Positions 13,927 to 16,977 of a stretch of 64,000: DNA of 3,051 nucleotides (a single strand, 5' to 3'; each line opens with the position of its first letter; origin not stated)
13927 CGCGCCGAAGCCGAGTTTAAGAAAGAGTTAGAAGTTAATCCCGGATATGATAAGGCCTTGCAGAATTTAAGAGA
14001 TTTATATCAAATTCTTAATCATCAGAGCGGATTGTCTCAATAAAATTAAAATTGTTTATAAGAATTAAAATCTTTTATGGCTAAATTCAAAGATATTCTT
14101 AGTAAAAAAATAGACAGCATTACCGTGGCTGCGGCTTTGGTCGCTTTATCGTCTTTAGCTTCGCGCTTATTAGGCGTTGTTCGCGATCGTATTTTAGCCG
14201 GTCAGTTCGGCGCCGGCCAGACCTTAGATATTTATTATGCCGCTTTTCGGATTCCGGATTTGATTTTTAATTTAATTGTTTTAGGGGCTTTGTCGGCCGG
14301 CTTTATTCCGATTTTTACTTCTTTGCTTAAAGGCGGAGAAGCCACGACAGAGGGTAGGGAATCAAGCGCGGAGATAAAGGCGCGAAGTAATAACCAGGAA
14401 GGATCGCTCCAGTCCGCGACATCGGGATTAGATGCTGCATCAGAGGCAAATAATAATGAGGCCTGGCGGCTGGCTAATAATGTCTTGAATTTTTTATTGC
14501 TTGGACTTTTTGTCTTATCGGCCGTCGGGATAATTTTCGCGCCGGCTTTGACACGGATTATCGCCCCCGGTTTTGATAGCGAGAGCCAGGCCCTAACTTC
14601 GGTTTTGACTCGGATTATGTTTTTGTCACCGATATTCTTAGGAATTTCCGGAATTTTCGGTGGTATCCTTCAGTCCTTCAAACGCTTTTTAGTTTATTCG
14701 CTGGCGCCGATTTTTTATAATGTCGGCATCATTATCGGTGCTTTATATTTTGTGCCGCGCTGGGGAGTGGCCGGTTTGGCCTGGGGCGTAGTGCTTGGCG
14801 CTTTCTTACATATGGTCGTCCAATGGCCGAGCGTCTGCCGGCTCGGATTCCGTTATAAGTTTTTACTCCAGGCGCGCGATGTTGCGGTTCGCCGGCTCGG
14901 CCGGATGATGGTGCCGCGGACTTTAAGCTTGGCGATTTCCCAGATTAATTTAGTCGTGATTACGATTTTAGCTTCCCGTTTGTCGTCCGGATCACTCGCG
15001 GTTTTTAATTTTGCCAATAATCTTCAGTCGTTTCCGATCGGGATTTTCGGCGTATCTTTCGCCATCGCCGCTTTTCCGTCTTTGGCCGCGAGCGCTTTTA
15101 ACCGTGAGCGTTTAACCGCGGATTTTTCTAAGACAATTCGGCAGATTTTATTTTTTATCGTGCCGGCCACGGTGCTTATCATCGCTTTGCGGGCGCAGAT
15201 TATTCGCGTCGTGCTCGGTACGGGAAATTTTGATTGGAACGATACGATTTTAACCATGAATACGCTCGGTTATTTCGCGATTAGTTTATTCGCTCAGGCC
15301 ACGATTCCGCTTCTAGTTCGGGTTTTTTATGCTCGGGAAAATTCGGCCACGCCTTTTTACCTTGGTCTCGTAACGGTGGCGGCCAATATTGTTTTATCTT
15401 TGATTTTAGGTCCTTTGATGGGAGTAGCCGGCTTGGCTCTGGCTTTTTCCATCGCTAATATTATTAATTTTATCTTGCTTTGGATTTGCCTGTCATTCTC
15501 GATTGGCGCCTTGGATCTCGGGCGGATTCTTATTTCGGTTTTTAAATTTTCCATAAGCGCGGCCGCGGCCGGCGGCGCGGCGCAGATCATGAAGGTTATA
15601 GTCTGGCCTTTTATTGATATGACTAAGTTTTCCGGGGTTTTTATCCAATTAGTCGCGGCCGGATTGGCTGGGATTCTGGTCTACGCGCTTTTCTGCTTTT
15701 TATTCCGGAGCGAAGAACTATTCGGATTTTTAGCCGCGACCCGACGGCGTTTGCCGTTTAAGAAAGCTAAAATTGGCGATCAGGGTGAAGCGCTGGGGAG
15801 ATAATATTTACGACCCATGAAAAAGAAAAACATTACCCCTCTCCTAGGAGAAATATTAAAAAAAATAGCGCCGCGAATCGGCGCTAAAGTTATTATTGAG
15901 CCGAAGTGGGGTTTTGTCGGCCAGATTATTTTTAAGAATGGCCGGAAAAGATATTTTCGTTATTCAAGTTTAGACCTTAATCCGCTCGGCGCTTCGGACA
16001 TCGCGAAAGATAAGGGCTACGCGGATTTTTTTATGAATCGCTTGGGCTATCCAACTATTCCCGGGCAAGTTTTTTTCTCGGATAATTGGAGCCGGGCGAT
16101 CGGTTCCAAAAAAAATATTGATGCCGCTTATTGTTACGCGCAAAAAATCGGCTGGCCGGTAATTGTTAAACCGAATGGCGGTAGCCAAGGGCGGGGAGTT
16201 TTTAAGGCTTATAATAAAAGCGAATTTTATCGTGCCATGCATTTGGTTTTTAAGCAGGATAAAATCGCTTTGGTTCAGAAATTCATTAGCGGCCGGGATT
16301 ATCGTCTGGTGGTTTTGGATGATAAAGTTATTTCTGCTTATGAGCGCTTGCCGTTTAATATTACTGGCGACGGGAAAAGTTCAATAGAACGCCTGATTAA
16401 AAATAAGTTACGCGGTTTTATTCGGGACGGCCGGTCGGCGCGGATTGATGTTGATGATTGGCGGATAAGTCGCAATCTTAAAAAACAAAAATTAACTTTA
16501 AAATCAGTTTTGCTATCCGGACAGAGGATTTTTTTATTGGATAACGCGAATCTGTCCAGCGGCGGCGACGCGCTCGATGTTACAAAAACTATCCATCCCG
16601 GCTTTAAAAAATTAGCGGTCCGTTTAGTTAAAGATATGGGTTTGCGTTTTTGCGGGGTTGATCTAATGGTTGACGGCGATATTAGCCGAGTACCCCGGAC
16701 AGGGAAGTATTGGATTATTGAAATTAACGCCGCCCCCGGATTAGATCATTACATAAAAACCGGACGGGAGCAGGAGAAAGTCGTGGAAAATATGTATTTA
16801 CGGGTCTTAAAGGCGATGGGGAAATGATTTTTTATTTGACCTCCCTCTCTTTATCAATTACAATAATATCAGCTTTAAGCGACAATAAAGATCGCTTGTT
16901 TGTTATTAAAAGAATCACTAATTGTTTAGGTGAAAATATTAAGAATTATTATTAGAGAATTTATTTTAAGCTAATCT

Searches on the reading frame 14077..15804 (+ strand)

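Call 65: search_protein_families(library=pfam, proteins=[window:14077-15804:+], max_evalue=0.001)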
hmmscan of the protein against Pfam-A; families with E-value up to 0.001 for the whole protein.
window:14077-15804:+ (575 aa): 3 families
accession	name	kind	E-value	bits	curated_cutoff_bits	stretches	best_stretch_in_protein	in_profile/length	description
PF03023.19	MurJ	-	7e-94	315.4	27.4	2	119-509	42-436/451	Lipid II flippase MurJ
PF13440.11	Polysacc_synt_3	-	8.9e-10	38.7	23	1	146-382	56-286/293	Polysaccharide biosynthesis protein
PF01554.23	MatE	-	6.8e-05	23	24.9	1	283-442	4-160/161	MatE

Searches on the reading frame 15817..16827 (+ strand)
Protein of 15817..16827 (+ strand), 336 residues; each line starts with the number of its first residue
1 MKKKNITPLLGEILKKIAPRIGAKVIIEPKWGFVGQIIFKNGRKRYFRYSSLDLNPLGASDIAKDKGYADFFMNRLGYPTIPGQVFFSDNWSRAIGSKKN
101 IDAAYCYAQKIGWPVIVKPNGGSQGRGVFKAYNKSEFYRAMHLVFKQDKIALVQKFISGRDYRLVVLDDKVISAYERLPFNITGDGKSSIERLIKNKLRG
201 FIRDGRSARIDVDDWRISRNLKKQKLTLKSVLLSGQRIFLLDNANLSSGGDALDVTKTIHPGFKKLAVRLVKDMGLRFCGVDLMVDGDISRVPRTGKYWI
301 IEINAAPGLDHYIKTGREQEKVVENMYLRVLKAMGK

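Call 65: search_protein_families(library=pfam, proteins=[window:15817-16827:+], max_evalue=0.001)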
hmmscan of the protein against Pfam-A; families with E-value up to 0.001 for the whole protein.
window:15817-16827:+ (336 aa): 7 families
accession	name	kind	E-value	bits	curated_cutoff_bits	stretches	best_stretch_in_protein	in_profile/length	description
PF08443.16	RimK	-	7.1e-14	52.3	21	2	110-178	38-106/188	RimK-like ATP-grasp domain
PF07478.18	Dala_Dala_lig_C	-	1e-10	41.9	24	1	73-171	2-95/204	D-ala D-ala ligase C-terminus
PF02786.22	CPSase_L_D2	-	1.8e-06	28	19.8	1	96-162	22-95/211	Carbamoyl-phosphate synthase L chain, ATP binding domain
PF02655.19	ATP-grasp_3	-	1.1e-05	26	23.2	0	113-168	32-80/160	ATP-grasp domain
PF14398.11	ATPgrasp_YheCD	-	2.6e-05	24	26.8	0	280-326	207-248/255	YheC/D like ATP-grasp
PF02955.21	GSH-S_ATP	-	0.00023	21.1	23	0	110-180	30-105/175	Prokaryotic glutathione synthetase, ATP-grasp domain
PF03133.20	TTL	-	0.00054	19.7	20.1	0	113-158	66-107/292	Tubulin-tyrosine ligase family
